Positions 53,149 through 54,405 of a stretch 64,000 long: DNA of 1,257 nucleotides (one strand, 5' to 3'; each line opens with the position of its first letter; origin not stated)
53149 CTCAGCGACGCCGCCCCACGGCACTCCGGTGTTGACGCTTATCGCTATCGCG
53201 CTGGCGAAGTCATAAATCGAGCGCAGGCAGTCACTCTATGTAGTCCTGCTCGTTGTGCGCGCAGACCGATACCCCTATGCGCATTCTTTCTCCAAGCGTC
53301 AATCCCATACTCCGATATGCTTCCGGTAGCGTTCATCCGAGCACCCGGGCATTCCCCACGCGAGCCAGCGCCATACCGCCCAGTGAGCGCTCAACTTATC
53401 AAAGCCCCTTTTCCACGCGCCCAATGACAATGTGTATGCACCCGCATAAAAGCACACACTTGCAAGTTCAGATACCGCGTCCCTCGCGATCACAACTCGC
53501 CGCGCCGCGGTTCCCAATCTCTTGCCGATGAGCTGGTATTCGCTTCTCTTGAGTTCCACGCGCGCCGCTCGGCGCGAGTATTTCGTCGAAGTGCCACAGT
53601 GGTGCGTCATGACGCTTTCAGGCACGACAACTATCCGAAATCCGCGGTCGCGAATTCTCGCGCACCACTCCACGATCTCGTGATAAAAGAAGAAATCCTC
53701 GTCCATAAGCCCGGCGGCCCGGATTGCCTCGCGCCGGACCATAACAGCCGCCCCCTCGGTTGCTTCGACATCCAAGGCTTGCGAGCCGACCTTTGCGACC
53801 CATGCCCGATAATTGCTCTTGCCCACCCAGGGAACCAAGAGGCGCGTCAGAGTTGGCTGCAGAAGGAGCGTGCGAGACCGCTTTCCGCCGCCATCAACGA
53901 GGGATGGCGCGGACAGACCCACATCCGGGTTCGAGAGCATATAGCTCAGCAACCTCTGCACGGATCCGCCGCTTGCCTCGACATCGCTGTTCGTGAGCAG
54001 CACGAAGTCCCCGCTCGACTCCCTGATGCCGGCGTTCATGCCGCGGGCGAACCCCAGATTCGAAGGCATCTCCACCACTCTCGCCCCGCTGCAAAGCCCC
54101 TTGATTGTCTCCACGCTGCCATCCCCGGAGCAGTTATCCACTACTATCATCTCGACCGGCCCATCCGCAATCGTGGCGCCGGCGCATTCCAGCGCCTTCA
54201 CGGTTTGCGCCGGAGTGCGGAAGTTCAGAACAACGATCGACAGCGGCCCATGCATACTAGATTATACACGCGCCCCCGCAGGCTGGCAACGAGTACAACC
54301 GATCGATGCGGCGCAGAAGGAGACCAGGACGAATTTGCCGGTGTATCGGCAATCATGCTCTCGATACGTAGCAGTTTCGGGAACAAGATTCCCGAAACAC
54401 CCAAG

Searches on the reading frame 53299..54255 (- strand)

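Call 47: search_protein_families(library=pfam, proteins=[window:53299-54255:-], max_evalue=0.01)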
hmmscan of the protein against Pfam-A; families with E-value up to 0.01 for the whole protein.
window:53299-54255:- (318 aa): 3 families
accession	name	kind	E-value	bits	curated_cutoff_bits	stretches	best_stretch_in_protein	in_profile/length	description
PF00535.33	Glycos_transf_2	-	8.3e-18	65.3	23.3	1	13-133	8-130/168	Glycosyl transferase family 2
PF13641.12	Glyco_tranf_2_3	-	5.9e-08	33.4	27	1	5-228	3-221/230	Glycosyltransferase like family 2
PF13506.12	Glyco_transf_21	-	0.004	17.1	21.7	0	74-231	23-167/174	Glycosyl transferase family 21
